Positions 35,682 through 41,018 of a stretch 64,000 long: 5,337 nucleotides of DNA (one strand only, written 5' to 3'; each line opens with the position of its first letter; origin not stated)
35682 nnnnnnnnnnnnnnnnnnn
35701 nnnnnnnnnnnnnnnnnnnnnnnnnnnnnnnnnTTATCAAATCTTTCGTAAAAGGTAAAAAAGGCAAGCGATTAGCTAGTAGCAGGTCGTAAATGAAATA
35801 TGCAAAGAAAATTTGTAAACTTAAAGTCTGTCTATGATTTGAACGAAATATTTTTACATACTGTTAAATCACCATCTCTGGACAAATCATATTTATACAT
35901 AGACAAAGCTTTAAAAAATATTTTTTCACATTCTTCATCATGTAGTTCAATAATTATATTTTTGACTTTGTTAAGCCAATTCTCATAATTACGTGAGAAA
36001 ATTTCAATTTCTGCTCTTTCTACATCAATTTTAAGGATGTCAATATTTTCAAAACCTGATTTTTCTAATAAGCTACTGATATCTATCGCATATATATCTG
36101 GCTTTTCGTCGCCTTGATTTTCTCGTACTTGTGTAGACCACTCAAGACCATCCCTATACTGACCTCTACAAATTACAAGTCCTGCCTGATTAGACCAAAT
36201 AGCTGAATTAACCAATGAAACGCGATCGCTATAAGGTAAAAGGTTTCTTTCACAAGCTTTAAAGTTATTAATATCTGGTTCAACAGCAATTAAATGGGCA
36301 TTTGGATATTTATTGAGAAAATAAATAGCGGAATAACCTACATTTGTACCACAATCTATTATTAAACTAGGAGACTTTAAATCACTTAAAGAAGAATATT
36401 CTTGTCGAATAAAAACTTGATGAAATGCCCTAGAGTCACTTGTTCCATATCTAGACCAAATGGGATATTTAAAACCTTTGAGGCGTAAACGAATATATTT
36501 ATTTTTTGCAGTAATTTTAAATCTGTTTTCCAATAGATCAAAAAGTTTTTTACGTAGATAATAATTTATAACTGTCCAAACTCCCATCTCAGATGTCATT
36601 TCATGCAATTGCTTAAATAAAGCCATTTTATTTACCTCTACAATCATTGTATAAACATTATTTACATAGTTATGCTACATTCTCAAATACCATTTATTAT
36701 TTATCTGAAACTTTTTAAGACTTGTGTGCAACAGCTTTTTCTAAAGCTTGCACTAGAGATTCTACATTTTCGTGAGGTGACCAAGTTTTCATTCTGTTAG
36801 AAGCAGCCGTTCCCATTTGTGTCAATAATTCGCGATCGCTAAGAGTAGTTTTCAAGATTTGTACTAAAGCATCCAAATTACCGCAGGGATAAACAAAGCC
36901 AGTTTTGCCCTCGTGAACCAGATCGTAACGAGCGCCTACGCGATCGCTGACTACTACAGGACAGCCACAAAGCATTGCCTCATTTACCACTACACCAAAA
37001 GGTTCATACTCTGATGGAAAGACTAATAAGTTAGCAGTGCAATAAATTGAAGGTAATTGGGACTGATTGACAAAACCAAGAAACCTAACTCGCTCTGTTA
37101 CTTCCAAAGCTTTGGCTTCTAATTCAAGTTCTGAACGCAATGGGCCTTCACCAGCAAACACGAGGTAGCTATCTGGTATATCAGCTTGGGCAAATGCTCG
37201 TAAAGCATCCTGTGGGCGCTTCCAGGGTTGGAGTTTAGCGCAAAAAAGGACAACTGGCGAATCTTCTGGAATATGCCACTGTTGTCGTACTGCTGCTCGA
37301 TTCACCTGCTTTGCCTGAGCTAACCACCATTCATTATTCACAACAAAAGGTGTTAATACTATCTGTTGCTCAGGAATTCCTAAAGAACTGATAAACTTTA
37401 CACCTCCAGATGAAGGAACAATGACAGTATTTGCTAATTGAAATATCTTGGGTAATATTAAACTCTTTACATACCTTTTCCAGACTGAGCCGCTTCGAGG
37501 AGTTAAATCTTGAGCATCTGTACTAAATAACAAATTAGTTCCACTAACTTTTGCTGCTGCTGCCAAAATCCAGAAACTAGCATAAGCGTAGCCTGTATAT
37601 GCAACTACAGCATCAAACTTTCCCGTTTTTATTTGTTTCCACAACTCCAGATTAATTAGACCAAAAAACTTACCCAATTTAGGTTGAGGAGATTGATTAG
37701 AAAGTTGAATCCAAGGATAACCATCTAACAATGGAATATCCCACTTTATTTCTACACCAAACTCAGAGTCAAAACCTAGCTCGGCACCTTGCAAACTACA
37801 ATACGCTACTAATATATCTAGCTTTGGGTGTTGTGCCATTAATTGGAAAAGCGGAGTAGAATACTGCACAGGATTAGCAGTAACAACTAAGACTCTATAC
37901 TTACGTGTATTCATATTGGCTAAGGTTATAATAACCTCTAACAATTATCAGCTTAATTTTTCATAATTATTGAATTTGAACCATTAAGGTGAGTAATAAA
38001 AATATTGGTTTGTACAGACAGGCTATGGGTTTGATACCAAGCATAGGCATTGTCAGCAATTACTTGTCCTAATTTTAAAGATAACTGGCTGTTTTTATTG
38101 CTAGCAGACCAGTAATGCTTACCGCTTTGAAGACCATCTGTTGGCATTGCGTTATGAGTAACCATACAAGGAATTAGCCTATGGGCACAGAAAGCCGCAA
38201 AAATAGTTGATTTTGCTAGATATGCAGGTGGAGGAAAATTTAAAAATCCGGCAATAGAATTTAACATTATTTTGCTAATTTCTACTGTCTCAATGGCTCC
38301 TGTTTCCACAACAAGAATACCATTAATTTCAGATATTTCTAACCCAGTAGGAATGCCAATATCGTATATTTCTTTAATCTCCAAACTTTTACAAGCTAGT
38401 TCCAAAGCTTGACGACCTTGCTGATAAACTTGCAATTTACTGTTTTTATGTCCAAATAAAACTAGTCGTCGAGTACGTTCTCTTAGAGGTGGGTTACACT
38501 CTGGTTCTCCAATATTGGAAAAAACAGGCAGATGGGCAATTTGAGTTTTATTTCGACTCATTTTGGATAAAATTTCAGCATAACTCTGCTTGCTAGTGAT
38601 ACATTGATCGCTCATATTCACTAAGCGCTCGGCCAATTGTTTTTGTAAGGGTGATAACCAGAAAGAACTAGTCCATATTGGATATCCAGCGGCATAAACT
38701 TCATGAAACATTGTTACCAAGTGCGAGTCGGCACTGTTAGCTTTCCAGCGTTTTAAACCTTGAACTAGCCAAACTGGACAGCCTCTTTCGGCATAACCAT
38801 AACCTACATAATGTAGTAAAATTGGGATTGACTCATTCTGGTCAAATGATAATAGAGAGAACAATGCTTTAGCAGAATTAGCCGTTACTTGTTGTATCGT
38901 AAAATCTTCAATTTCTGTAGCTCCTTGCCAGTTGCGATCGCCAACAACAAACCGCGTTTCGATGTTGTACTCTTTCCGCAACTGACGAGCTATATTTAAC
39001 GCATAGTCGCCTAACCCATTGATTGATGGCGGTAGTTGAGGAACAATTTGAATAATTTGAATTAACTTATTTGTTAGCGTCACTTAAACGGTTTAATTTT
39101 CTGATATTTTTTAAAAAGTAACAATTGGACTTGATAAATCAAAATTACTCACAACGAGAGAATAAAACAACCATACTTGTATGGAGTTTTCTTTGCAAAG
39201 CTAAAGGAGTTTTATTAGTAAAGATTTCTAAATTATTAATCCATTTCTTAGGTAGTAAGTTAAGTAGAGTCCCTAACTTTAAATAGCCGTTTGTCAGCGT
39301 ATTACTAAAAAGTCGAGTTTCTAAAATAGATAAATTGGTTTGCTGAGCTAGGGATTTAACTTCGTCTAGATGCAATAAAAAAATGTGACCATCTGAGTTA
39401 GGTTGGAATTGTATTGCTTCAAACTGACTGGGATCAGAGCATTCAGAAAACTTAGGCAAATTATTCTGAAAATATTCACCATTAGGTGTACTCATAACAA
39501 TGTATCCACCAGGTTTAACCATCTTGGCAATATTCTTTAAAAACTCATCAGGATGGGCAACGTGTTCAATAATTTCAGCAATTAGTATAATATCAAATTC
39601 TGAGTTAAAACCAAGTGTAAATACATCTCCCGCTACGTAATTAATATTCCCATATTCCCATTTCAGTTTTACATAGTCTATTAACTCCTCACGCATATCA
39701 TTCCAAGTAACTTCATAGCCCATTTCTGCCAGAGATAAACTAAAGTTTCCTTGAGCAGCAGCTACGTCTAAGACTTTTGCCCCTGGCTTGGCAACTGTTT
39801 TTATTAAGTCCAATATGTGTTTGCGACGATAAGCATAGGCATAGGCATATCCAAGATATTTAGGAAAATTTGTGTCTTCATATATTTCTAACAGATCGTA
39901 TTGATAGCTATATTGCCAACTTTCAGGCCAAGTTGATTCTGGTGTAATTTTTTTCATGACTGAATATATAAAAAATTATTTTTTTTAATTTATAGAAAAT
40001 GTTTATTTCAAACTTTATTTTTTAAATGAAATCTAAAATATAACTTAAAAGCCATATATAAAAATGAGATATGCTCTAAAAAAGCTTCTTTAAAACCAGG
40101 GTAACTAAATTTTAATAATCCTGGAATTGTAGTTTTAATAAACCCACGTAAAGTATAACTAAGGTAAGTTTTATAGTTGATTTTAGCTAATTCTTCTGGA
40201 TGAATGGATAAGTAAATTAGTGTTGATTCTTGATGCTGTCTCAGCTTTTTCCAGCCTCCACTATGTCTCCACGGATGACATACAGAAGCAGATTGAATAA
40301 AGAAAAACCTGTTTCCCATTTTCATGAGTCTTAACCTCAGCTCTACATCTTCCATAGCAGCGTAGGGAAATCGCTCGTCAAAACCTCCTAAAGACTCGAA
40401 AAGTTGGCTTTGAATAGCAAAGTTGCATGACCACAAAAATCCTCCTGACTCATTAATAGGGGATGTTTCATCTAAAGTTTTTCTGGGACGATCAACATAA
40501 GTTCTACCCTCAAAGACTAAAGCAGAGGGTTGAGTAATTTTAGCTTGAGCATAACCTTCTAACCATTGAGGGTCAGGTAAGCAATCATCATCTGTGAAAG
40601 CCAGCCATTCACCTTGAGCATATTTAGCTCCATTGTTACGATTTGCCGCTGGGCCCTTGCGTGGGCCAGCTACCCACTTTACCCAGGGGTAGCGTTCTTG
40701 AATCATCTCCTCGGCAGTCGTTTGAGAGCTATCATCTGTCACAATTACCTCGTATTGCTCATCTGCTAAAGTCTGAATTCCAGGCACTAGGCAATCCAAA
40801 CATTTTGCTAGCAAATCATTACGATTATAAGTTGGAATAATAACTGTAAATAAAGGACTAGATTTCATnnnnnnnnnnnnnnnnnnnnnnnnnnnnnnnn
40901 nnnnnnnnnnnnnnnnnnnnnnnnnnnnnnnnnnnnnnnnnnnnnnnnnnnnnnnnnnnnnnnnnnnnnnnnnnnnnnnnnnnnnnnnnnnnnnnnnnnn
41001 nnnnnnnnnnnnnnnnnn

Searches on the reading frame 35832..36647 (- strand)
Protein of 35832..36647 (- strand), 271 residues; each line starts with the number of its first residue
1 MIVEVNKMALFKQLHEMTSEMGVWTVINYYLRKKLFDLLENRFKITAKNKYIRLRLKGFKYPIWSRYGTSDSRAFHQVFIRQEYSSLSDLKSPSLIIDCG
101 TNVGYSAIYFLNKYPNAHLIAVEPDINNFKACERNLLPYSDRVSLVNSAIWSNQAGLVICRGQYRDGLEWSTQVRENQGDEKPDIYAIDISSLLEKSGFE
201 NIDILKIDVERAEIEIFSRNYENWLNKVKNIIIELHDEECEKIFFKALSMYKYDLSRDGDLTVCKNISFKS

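Call 12: search_protein_families(library=pfam, proteins=[window:35832-36647:-], max_evalue=0.00001)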
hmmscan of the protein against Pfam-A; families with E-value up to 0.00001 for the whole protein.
window:35832-36647:- (271 aa): 1 family
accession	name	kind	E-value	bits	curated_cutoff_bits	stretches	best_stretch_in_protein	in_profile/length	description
PF05050.19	Methyltransf_21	-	1.8e-11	44.9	22.7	1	98-245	1-157/173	Methyltransferase FkbM domain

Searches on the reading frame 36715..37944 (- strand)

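Call 12: search_protein_families(library=pfam, proteins=[window:36715-37944:-], max_evalue=0.00001)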
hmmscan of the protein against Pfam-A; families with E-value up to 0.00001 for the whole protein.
window:36715-37944:- (409 aa): 3 families
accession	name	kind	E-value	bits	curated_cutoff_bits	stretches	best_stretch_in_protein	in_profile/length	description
PF00534.26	Glycos_transf_1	-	6.7e-41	140.1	26.4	1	217-383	3-171/172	Glycosyl transferases group 1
PF13692.12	Glyco_trans_1_4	-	1.4e-28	100.4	27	1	230-370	2-142/142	Glycosyl transferases group 1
PF20706.3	GT4-conflict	-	5.9e-07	29.2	26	1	285-342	262-320/385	Family 4 Glycosyltransferase in conflict systems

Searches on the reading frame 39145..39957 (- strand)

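Call 12: search_protein_families(library=pfam, proteins=[window:39145-39957:-], max_evalue=0.00001)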
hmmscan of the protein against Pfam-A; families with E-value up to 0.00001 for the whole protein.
window:39145-39957:- (270 aa): 8 families
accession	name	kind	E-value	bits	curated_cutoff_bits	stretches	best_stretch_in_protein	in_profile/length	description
PF13489.12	Methyltransf_23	-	4e-20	72.6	27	1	43-213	4-163/164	Methyltransferase domain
PF08241.18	Methyltransf_11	-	1.3e-15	58.2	21.2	1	63-155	1-95/95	Methyltransferase domain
PF13847.12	Methyltransf_31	-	9.3e-15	55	27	1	57-163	2-114/145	Methyltransferase domain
PF13649.12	Methyltransf_25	-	9.8e-14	52.3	27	1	62-151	1-97/97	Methyltransferase domain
PF08242.18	Methyltransf_12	-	2e-09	38.5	30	1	63-153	1-98/98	Methyltransferase domain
PF03848.20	TehB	-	2.4e-08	34.1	20.4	1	39-154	13-131/193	Tellurite resistance protein TehB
PF05401.17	NodS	-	6.3e-08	33.1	24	1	40-159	25-148/201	Nodulation protein S (NodS)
PF01209.24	Ubie_methyltran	-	1.3e-06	28.4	20.1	1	55-155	44-151/233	ubiE/COQ5 methyltransferase family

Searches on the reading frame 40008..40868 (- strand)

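Call 12: search_protein_families(library=pfam, proteins=[window:40008-40868:-], max_evalue=0.00001)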
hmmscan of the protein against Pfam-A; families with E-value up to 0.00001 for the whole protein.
window:40008-40868:- (286 aa): 3 families
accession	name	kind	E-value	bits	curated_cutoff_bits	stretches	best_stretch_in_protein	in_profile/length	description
PF00535.33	Glycos_transf_2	-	6.2e-24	85.3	23.3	1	8-125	1-118/168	Glycosyl transferase family 2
PF10111.15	Glyco_tranf_2_2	-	2.8e-13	50.4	27.3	1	9-113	2-107/276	Glycosyltransferase like family 2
PF13641.12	Glyco_tranf_2_3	-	1.3e-10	42.1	27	1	7-197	3-210/230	Glycosyltransferase like family 2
